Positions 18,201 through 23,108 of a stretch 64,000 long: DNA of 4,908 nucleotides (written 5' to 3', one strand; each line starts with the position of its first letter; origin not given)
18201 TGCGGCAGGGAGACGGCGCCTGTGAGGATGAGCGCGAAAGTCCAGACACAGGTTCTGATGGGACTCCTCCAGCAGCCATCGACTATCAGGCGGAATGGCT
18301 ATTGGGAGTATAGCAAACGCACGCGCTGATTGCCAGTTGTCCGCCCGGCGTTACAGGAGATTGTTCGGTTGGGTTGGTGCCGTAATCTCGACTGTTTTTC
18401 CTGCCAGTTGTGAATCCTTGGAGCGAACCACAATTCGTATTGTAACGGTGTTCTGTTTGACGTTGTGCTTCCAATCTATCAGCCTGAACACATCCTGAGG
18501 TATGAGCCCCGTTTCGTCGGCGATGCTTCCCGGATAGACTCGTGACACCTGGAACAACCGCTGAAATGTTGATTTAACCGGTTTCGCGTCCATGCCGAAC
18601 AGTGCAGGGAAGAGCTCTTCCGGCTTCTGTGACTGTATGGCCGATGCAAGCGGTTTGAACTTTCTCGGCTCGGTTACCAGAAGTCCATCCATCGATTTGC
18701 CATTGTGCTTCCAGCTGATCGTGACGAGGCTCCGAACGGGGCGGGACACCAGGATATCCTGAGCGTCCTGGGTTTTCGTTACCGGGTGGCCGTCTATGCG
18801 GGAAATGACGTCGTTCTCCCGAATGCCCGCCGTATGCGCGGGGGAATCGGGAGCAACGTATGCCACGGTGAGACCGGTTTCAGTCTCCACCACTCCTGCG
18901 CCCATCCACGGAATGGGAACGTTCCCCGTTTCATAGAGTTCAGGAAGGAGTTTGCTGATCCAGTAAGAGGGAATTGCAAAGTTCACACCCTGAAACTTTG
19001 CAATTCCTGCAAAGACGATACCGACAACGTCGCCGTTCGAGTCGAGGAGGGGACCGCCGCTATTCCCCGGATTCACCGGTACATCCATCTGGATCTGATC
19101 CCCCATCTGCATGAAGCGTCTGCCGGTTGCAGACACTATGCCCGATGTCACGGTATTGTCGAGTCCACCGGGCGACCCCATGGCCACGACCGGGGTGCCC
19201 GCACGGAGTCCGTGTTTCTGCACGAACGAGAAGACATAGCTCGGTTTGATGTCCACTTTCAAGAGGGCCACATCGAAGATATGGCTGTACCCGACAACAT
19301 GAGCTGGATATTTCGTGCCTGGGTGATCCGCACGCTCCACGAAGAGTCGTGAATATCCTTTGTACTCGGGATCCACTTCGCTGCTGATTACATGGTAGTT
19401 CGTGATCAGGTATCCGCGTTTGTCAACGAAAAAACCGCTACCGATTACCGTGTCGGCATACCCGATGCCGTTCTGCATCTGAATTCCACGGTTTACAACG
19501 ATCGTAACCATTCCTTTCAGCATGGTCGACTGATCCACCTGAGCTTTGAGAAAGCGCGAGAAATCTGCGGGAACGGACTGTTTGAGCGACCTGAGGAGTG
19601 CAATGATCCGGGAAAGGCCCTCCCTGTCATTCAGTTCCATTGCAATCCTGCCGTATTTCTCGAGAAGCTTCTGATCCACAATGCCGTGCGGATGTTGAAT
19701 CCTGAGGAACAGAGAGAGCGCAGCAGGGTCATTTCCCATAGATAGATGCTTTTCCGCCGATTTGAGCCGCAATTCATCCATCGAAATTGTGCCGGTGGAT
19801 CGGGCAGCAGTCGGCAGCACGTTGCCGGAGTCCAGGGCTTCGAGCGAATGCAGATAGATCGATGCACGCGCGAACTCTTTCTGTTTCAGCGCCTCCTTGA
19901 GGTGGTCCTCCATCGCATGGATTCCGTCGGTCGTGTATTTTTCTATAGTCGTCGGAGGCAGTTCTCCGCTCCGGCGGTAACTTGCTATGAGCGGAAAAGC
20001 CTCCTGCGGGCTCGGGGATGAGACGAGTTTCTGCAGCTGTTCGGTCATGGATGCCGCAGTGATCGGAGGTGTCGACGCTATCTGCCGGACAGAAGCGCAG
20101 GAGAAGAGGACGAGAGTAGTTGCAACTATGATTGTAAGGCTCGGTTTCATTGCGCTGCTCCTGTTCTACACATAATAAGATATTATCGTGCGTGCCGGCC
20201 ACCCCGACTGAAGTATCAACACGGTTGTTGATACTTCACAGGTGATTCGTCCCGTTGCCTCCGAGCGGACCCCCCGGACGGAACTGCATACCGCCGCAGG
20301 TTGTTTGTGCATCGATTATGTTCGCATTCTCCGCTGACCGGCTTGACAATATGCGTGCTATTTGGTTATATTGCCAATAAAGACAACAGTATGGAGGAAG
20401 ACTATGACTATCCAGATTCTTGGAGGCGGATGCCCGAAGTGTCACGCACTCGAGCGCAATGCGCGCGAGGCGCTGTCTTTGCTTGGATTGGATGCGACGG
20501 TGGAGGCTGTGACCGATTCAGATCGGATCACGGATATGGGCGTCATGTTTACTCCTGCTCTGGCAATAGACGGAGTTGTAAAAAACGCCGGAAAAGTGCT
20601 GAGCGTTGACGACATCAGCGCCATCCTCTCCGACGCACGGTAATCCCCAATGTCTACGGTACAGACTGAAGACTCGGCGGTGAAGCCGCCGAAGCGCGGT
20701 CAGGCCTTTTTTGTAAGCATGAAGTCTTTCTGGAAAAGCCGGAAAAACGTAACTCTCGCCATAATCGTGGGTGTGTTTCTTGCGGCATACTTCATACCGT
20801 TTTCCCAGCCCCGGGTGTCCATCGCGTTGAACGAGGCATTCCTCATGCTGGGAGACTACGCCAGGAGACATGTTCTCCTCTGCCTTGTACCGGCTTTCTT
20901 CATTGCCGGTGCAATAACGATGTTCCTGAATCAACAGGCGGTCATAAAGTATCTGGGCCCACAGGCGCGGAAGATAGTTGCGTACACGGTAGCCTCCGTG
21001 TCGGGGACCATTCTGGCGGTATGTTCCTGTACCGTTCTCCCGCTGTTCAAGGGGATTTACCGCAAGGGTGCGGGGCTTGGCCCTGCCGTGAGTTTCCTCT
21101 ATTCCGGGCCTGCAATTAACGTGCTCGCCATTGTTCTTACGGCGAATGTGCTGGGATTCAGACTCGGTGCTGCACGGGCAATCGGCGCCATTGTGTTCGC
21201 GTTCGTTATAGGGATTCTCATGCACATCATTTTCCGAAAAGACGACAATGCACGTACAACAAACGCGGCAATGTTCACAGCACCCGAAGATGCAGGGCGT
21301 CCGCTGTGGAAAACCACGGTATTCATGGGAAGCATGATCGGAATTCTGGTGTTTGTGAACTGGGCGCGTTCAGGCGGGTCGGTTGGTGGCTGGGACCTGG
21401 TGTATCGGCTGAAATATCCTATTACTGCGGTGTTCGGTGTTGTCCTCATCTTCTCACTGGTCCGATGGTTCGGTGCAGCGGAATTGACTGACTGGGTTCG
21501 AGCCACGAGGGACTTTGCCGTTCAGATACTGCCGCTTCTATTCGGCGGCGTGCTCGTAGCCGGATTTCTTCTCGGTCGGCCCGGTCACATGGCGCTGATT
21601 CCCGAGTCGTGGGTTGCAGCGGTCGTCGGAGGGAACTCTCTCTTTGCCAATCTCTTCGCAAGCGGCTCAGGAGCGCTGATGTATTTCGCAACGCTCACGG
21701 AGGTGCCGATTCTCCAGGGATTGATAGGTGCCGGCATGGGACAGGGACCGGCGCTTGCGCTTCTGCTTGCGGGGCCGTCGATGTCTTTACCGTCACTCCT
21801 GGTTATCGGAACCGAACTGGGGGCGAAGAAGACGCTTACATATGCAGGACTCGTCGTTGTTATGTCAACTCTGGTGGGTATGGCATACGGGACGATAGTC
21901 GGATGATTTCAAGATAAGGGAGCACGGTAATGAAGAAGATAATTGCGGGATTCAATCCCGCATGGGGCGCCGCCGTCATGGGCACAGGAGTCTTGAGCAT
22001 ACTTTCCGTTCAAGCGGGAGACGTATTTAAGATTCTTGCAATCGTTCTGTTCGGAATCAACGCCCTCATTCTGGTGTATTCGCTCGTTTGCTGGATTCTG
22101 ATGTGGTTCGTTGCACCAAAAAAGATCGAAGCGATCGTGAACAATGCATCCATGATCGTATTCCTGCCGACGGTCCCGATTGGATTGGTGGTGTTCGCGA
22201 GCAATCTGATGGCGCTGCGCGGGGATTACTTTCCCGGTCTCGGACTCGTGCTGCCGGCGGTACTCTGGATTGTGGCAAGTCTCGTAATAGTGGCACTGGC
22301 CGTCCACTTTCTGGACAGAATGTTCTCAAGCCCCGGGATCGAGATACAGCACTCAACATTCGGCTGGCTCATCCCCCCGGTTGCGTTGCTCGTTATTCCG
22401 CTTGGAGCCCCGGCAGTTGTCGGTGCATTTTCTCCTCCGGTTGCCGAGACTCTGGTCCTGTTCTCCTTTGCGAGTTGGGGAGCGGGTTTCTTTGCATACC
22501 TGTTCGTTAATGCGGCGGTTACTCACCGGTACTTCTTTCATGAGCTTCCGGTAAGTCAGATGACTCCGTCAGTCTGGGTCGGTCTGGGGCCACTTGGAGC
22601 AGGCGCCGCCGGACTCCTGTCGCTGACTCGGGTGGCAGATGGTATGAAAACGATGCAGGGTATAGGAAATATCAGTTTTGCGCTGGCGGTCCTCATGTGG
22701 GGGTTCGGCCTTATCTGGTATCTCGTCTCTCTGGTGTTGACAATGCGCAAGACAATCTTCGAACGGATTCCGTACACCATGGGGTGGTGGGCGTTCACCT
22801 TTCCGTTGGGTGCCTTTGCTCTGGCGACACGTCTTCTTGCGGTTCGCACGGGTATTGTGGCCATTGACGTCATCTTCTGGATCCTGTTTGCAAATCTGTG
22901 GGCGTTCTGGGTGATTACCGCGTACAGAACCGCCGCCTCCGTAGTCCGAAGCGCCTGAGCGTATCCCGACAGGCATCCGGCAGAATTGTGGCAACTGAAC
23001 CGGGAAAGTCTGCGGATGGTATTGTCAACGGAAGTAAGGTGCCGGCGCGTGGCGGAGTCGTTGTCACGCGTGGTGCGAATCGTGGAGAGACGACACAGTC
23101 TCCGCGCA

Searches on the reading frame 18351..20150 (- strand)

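Call 51: search_protein_families(library=pfam, proteins=[window:18351-20150:-], max_evalue=0.00001)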
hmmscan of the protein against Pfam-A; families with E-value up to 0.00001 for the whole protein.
window:18351-20150:- (599 aa): 5 families
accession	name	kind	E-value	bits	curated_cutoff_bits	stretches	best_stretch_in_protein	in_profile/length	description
PF13365.12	Trypsin_2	-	5.9e-29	102.1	27.6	1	237-378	1-144/144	Trypsin-like peptidase domain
PF17820.7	PDZ_6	-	1e-15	57.6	27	1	429-468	2-41/54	PDZ domain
PF13180.12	PDZ_2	-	5.3e-12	46.3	27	1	415-486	2-73/80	PDZ domain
PF00089.32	Trypsin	-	3.4e-10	40.6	20.6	1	234-394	24-212/220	Trypsin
PF00595.29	PDZ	-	1.1e-08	35.8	23.2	1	424-477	24-77/81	PDZ domain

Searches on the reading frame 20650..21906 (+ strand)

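Call 51: search_protein_families(library=pfam, proteins=[window:20650-21906:+], max_evalue=0.00001)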
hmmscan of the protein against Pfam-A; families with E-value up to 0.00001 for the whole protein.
window:20650-21906:+ (418 aa): 1 family
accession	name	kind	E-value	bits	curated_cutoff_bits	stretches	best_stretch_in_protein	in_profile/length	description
PF03773.19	ArsP_1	-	1e-71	242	32.3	1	64-414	5-293/294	Predicted permease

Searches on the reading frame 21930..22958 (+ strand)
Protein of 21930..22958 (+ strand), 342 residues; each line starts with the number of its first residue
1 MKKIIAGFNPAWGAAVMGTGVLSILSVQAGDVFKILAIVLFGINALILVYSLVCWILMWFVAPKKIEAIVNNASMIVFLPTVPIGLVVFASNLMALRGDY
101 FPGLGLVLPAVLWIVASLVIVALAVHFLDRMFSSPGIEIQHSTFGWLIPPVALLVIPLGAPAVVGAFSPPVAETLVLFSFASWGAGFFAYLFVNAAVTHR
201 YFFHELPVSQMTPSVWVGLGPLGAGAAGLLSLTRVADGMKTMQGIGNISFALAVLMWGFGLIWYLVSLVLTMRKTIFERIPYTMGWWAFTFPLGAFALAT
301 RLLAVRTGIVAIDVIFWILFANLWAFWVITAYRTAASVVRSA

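Call 51: search_protein_families(library=pfam, proteins=[window:21930-22958:+], max_evalue=0.00001)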
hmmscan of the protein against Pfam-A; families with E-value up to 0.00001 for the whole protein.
window:21930-22958:+ (342 aa): 1 family
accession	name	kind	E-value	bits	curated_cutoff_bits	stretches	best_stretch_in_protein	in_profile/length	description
PF03595.22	SLAC1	-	1.4e-57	195.8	27.9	1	8-334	2-330/331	Voltage-dependent anion channel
